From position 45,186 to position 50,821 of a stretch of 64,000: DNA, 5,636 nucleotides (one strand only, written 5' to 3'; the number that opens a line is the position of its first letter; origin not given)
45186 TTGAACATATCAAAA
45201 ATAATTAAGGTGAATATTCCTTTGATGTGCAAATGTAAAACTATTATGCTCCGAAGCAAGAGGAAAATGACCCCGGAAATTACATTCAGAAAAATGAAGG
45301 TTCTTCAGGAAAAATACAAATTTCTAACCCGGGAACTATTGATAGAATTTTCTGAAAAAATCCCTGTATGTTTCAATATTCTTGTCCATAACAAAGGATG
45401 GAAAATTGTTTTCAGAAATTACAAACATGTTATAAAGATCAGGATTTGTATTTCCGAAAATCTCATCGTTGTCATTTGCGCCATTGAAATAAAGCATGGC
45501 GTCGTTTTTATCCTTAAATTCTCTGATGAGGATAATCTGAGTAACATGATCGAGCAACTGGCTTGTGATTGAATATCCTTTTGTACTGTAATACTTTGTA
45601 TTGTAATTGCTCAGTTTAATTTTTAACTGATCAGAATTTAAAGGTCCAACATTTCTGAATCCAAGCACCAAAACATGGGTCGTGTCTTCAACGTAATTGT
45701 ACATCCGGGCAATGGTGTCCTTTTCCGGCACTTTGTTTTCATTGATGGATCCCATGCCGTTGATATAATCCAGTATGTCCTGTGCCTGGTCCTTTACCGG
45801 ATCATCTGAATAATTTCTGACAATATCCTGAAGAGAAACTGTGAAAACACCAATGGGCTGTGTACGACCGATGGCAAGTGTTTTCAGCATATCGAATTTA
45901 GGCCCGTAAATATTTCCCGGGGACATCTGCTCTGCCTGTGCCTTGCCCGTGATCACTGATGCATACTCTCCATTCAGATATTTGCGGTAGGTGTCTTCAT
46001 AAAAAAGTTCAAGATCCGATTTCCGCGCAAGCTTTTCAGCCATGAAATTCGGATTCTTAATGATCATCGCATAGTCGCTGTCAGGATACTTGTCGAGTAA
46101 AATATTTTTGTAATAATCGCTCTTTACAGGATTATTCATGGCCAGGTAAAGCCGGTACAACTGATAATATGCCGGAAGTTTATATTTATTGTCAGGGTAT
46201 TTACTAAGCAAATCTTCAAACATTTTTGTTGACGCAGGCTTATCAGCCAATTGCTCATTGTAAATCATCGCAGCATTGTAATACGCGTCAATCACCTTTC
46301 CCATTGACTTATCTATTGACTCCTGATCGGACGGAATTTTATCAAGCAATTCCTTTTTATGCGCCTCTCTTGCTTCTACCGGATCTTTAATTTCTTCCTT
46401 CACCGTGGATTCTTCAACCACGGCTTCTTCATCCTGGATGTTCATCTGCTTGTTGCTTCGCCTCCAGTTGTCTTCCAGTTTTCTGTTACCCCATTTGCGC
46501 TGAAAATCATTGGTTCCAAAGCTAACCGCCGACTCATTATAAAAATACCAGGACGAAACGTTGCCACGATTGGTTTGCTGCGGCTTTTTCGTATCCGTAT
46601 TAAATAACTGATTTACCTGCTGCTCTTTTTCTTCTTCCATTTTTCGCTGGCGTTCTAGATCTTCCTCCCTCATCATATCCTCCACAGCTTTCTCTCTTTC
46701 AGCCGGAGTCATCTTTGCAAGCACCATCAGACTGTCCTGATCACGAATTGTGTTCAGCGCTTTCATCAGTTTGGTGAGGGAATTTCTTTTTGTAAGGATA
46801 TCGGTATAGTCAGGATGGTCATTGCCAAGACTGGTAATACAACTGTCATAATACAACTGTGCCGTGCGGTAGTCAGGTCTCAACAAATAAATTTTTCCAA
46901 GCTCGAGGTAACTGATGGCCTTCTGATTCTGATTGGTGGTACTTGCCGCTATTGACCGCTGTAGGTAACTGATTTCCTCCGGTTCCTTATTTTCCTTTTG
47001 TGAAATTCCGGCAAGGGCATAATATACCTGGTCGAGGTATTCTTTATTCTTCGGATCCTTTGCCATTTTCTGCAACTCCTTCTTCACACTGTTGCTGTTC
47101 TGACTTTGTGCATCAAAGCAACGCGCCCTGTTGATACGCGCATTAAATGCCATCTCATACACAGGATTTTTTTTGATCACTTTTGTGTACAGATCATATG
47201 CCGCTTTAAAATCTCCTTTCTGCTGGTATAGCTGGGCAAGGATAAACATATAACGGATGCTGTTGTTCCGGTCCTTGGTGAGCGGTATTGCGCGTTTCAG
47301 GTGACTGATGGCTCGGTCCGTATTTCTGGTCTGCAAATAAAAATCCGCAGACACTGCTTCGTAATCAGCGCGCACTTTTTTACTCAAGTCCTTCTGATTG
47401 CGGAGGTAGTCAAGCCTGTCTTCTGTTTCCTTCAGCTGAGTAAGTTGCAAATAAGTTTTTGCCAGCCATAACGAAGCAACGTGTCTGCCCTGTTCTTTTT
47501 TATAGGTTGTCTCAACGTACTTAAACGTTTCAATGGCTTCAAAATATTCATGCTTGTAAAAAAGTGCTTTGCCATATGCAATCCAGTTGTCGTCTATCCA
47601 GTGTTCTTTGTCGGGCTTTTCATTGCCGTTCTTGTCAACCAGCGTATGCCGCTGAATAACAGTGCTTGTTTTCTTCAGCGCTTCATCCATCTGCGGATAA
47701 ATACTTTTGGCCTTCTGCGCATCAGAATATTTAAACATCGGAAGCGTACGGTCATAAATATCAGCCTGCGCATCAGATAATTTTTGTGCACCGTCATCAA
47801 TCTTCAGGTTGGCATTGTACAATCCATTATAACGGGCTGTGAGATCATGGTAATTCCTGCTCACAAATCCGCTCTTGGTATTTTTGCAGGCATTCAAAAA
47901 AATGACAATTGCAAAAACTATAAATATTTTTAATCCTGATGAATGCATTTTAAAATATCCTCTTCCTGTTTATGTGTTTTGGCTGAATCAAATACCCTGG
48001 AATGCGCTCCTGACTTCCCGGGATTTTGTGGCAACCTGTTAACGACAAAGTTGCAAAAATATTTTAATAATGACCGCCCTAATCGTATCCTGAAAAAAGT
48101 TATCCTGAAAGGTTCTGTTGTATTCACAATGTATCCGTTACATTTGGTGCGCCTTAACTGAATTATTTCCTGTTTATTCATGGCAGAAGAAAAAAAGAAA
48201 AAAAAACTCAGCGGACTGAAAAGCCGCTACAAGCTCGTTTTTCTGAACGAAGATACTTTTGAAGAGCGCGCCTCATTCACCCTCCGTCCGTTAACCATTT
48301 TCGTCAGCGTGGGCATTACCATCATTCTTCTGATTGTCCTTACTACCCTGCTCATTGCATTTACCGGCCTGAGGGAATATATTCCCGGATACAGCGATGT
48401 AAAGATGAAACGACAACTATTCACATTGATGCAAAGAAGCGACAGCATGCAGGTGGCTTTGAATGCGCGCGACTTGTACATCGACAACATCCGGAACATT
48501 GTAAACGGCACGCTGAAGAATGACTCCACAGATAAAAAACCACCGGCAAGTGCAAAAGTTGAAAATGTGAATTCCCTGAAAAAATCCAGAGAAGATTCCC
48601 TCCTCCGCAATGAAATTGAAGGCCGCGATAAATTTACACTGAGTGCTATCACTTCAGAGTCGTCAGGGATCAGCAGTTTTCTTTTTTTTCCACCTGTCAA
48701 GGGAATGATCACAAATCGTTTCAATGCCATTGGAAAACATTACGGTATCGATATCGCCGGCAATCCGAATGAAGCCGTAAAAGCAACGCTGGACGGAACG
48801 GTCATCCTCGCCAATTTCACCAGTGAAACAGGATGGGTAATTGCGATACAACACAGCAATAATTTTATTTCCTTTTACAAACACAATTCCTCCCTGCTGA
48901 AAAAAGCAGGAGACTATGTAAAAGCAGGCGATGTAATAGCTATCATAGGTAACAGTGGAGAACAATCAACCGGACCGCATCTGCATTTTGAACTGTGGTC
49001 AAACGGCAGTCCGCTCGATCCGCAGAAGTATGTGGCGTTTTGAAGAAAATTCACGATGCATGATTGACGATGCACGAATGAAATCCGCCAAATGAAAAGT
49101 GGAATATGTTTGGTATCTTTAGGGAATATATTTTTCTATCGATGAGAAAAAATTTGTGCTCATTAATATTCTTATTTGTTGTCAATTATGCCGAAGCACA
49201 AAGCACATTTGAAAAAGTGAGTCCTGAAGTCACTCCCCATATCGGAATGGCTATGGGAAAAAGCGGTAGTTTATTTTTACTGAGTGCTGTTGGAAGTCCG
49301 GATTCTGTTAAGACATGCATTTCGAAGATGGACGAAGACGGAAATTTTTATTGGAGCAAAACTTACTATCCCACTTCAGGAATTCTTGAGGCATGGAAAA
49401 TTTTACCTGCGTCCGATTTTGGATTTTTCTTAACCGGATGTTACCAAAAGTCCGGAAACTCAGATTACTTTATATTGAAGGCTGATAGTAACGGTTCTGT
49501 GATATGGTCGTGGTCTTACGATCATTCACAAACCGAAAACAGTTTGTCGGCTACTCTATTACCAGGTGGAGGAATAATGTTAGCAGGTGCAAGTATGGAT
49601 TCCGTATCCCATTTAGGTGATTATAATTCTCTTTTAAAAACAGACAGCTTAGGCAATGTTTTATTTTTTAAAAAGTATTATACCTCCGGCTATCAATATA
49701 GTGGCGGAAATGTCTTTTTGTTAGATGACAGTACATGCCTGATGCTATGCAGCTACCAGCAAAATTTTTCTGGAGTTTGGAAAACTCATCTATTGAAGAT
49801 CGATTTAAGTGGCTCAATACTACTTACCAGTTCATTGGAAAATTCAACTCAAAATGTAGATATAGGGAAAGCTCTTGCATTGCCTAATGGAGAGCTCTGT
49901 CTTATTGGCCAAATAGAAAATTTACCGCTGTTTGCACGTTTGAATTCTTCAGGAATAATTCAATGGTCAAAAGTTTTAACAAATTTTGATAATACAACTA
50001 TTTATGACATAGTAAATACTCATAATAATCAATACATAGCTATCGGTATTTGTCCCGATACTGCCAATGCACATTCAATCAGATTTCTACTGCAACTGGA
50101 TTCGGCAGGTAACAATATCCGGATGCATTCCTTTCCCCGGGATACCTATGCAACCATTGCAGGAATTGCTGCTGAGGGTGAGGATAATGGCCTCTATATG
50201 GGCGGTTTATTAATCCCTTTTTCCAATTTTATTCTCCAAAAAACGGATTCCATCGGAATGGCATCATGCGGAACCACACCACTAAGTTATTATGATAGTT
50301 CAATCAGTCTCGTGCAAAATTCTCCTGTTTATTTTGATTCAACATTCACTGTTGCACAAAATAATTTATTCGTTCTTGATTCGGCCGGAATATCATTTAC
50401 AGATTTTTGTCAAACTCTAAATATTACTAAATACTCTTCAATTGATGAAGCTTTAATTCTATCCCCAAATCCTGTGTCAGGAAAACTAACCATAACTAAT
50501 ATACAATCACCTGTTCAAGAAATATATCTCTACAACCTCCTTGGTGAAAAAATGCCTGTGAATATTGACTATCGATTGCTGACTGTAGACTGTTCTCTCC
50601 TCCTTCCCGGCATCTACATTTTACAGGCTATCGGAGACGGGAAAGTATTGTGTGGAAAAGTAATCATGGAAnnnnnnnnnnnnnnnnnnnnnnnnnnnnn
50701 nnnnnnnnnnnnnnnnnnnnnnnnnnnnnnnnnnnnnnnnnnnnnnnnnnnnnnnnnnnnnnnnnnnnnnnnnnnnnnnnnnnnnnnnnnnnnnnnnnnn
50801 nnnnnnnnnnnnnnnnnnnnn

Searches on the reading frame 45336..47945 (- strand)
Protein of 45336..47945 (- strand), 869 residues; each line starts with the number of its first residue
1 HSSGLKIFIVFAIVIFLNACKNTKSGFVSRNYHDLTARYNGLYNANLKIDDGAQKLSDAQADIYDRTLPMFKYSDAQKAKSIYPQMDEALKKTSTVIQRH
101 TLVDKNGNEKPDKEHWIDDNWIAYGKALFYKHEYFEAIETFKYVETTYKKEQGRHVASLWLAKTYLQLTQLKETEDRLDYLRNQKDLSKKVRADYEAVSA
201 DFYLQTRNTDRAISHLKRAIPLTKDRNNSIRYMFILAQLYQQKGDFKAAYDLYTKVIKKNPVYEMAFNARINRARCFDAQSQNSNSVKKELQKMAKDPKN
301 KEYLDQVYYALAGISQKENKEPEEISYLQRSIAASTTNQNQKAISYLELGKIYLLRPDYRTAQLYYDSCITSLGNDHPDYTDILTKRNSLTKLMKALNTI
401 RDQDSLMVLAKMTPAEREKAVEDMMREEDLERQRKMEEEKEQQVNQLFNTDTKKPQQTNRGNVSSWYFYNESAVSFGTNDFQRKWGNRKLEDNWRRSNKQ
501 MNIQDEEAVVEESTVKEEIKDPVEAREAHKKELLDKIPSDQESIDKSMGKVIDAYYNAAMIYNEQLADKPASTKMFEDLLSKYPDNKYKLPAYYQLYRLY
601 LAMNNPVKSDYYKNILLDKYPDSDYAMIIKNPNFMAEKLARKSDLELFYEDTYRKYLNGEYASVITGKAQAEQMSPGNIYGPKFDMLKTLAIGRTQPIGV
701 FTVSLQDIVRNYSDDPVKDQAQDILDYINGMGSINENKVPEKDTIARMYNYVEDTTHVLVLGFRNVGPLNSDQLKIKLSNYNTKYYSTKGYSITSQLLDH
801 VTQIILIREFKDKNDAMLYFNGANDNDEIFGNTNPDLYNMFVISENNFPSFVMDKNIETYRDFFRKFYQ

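Call 67: search_protein_families(library=pfam, max_evalue=0.00001, proteins=[window:45336-47945:-])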
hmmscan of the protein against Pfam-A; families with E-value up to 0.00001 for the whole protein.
window:45336-47945:- (869 aa): 6 families
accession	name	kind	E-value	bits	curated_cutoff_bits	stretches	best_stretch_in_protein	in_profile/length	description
PF13176.12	TPR_7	-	2.6e-08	33.7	27.9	0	235-259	4-30/36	Tetratricopeptide repeat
PF13424.12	TPR_12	-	8.4e-08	32.7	30.1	0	200-257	10-72/77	Tetratricopeptide repeat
PF14559.12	TPR_19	-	3.4e-07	30.9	25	0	204-261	2-56/68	Tetratricopeptide repeat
PF13181.12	TPR_8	-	7.1e-07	29.3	25.7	0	231-258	2-29/34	Tetratricopeptide repeat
PF13428.12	TPR_14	-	3e-06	27.8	23.5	0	235-261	6-32/44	Tetratricopeptide repeat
PF07719.23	TPR_2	-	5.7e-06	26.5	27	0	232-261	3-32/34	Tetratricopeptide repeat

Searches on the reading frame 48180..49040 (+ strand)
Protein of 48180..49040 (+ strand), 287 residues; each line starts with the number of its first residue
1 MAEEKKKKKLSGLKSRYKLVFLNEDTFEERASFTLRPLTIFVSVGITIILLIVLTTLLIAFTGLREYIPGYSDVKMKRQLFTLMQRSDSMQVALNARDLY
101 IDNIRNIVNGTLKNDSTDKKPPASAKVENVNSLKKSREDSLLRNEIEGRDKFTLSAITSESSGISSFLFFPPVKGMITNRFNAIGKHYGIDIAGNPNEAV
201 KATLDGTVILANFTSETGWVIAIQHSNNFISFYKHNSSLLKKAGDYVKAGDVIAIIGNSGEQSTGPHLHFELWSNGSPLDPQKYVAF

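Call 67: search_protein_families(library=pfam, max_evalue=0.00001, proteins=[window:48180-49040:+])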
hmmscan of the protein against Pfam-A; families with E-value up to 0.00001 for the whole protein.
window:48180-49040:+ (287 aa): 1 family
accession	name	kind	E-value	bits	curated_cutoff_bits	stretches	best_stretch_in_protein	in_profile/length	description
PF01551.29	Peptidase_M23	-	1.6e-29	102.3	28.7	1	186-281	2-96/96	Peptidase family M23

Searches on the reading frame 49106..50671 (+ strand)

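Call 4: search_protein_families(library=pfam, max_evalue=1, proteins=[window:49106-50671:+])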
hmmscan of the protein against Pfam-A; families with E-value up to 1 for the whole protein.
window:49106-50671:+ (522 aa): 2 families
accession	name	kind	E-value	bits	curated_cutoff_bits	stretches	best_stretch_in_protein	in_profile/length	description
PF18962.6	Por_Secre_tail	-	2.6e-06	28.1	27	1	454-520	3-74/75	Secretion system C-terminal sorting domain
PF03816.19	LytR_cpsA_psr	-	0.19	12.3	24.6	1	328-354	7-33/150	LytR_cpsA_psr family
